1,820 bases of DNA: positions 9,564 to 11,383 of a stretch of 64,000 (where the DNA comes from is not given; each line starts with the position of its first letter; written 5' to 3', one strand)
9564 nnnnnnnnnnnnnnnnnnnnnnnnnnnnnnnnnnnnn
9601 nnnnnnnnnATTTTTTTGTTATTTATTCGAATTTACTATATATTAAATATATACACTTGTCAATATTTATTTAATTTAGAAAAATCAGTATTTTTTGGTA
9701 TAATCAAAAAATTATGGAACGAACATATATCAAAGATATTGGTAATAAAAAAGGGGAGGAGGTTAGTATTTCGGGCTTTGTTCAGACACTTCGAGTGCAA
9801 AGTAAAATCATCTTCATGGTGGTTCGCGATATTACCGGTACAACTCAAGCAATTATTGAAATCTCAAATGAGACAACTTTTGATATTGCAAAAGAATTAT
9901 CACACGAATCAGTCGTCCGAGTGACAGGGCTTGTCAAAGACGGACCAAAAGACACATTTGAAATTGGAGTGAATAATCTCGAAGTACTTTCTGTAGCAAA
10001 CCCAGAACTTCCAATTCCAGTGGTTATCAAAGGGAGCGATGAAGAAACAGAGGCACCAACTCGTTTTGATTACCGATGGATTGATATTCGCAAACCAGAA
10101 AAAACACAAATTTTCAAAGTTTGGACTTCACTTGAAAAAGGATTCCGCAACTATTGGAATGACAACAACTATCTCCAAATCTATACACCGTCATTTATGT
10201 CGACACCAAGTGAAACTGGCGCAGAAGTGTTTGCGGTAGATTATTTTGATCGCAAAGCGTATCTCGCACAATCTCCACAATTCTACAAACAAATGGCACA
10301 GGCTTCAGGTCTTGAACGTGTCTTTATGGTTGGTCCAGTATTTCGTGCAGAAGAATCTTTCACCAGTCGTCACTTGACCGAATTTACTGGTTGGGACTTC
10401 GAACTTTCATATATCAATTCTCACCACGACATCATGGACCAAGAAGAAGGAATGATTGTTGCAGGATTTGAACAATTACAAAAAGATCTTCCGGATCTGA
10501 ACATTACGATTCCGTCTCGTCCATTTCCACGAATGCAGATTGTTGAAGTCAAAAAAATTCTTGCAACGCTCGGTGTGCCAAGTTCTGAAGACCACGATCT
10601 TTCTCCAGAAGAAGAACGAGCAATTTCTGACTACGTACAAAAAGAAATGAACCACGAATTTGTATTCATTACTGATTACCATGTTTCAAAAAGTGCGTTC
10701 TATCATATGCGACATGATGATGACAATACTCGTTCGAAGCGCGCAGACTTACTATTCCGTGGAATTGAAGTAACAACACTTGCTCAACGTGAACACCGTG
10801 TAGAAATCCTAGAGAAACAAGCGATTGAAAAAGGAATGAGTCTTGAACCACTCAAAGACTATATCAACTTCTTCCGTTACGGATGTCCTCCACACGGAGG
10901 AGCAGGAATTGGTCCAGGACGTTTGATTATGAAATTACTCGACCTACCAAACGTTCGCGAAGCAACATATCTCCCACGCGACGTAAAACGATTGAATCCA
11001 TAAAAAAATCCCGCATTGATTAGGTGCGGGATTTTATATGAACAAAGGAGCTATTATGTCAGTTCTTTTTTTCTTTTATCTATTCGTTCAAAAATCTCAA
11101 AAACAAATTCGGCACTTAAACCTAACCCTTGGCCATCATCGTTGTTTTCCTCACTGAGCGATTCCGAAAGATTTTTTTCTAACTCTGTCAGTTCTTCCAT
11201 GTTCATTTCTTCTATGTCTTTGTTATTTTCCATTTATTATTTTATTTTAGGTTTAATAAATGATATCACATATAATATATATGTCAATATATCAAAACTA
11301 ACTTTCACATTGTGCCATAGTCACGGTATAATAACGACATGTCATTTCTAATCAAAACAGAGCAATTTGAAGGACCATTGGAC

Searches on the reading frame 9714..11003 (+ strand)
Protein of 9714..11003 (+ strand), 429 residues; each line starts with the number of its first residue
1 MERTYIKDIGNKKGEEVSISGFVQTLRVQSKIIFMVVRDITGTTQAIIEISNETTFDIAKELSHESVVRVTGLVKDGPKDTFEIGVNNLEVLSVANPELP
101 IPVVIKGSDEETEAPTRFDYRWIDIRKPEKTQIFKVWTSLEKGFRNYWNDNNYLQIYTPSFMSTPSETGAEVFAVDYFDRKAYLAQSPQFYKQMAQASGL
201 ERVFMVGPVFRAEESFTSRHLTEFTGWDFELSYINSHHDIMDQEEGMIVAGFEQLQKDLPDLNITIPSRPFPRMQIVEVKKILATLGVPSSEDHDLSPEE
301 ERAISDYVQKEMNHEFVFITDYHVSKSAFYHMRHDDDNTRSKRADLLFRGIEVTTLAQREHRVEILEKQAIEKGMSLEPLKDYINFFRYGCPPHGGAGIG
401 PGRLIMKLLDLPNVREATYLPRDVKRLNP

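Call 22: find_related_loci(query=window:9714-11000:+, collection=genome_contigs, flank=10000)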
Query window:9714-11000:+ (429 aa) in genome_contigs; peptide patterns used: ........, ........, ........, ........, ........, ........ (x = any residue, [..] = any of these).
359 stretches matched a pattern; 302 encode a relative of the query (tblastn E <= 1e-3); the best 80 are kept; 80 distinct loci.
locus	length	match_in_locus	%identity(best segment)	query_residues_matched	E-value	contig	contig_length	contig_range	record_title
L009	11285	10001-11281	77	5-429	0e+0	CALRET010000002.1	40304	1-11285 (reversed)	MAG: Candidatus Nomurabacteria bacterium isolate MaH-04nov19-107 genome assembly, contig: MaH-04nov19-C2167, whole genom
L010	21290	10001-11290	75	3-429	0e+0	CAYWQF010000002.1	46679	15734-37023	MAG TPA_asm: uncultured Candidatus Saccharibacteria bacterium isolate SRP292972_co3_134 genome assembly, contig: NODE_57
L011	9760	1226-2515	74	1-429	0e+0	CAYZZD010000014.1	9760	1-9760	MAG TPA_asm: uncultured Candidatus Saccharibacteria bacterium isolate SRP135725_co1_105 genome assembly, contig: NODE_98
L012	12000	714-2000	73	1-429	0e+0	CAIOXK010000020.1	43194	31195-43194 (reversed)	Candidatus Nomurabacteria bacterium isolate Ki1-1-6m_bin-0473 genome assembly, contig: bin-0473:20/43, whole genome shot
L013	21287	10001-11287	72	3-429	0e+0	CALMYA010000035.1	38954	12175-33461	MAG TPA_asm: uncultured bacterium isolate SRR6158316_bin.29_CONCOCT_v1.1_MAG genome assembly, contig: ERZ1749643.101, wh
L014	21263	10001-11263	72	11-429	0e+0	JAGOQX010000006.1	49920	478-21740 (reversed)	Patescibacteria group bacterium isolate Gw_Eff_bin_226 Gw_Eff_1065_length_49920_cov_6.451951, whole genome shotgun seque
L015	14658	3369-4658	70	1-429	0e+0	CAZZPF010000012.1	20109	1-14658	MAG TPA_asm: uncultured Candidatus Saccharibacteria bacterium isolate binchicken_co203_538 genome assembly, contig: k141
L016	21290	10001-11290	70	1-429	0e+0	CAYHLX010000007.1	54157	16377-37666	MAG TPA_asm: uncultured Candidatus Saccharibacteria bacterium isolate ERP119705_co13_651 genome assembly, contig: NODE_6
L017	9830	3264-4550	69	1-429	0e+0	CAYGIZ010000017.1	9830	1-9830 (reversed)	MAG TPA_asm: uncultured Candidatus Saccharibacteria bacterium isolate ERP113451_co5_102 genome assembly, contig: NODE_42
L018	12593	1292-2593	68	1-429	0e+0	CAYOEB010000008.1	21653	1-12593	MAG TPA_asm: uncultured Candidatus Saccharibacteria bacterium isolate SRP135725_co1_76 genome assembly, contig: NODE_298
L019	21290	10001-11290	66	1-429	0e+0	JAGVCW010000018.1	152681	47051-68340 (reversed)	MAG: Candidatus Paceibacterota bacterium isolate WC_11 c_000000053421, whole genome shotgun sequence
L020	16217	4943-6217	67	6-429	0e+0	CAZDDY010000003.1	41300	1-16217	MAG TPA_asm: uncultured Candidatus Saccharibacteria bacterium isolate binchicken_co128_376 genome assembly, contig: NODE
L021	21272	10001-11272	68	6-429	0e+0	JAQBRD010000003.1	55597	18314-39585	MAG: Candidatus Taylorbacteria bacterium isolate RYN_390 scaffold_4110985, whole genome shotgun sequence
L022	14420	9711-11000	71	1-429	0e+0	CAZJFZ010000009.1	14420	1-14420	MAG TPA_asm: uncultured Candidatus Saccharibacteria bacterium isolate SRP062349_co1_170 genome assembly, contig: NODE_69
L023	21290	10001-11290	72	1-429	0e+0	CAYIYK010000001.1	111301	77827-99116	MAG TPA_asm: uncultured Candidatus Saccharibacteria bacterium isolate ERP123247_co1_234 genome assembly, contig: NODE_79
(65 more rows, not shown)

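Call 56: find_related_loci(query=window:9714-11000:+, collection=metagenome_contigs, flank=8000)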
Query window:9714-11000:+ (429 aa) in metagenome_contigs; peptide patterns used: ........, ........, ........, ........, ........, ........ (x = any residue, [..] = any of these).
283 stretches matched a pattern; 215 encode a relative of the query (tblastn E <= 1e-3); the best 80 are kept; 80 distinct loci.
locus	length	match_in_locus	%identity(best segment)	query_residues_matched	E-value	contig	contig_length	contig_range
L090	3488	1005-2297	76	1-429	0e+0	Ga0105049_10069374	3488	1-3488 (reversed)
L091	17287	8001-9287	72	3-429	0e+0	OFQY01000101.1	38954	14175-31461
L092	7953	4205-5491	72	1-429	0e+0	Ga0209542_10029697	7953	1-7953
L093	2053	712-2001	71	1-429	0e+0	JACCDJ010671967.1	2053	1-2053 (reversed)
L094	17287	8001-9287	70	1-429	0e+0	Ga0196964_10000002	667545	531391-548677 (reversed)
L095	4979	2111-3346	72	19-429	0e+0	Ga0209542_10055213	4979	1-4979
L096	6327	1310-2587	70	5-429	0e+0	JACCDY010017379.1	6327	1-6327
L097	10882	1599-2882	69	5-429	0e+0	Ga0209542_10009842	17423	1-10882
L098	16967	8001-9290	71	1-429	0e+0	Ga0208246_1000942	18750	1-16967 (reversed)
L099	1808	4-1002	79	97-429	0e+0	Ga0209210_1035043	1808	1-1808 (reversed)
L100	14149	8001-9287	67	5-429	0e+0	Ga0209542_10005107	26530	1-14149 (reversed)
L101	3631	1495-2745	68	14-429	0e+0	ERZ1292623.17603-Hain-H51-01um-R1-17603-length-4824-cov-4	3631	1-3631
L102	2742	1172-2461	60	1-429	0e+0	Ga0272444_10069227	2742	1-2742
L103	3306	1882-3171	58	1-429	3e-180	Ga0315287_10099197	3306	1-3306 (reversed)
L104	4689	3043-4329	58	1-429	5e-176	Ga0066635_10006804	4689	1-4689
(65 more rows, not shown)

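Call 75: find_encoding_contigs(protein=window:9714-11003:+, flank=6000, max_places=10)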
Protein window:9714-11003:+ (429 aa): 2 contigs read that carry it; 1 place shown.
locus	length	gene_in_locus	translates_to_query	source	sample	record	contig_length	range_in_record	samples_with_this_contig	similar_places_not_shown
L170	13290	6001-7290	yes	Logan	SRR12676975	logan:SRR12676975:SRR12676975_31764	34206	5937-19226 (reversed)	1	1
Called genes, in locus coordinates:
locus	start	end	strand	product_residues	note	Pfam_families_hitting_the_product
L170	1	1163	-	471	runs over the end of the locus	PF00772:DnaB, PF03796:DnaB_C, PF06745:ATPase, PF13481:AAA_25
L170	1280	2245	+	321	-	PF00579:tRNA-synt_1b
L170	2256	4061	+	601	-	PF00005:ABC_tran, PF02463:SMC_N, PF13304:AAA_21 (faint)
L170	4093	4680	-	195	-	-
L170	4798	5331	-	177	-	-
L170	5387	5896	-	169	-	-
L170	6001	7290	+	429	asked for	PF01336:tRNA_anti-codon, PF00152:tRNA-synt_2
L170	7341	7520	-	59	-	-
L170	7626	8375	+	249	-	PF02616:SMC_ScpA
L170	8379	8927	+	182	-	PF04079:SMC_ScpB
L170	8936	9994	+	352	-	PF00953:Glycos_transf_4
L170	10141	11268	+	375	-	PF01098:FTSW_RODA_SPOVE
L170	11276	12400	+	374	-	PF03033:Glyco_transf_28, PF04101:Glyco_tran_28_C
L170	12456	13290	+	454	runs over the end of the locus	PF00749:tRNA-synt_1c, PF19269:Anticodon_2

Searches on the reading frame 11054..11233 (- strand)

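Call 60: search_protein_families(library=pfam, proteins=[window:11054-11233:-], max_evalue=0.1)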
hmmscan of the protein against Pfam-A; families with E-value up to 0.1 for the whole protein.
window:11054-11233:- (59 aa): 1 family
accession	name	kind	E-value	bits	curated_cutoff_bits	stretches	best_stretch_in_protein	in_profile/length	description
PF01486.22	K-box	-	0.035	14.7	30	1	5-27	35-57/93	K-box region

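Call 68: search_protein_families(library=phrogs, proteins=[window:11057-11233:-], max_evalue=1)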
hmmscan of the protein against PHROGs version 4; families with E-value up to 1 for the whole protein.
window:11057-11233:- (59 aa): 1 family
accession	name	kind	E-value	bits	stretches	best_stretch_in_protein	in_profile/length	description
phrog_1173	-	unknown function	0.1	13.8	1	6-35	4-34/86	-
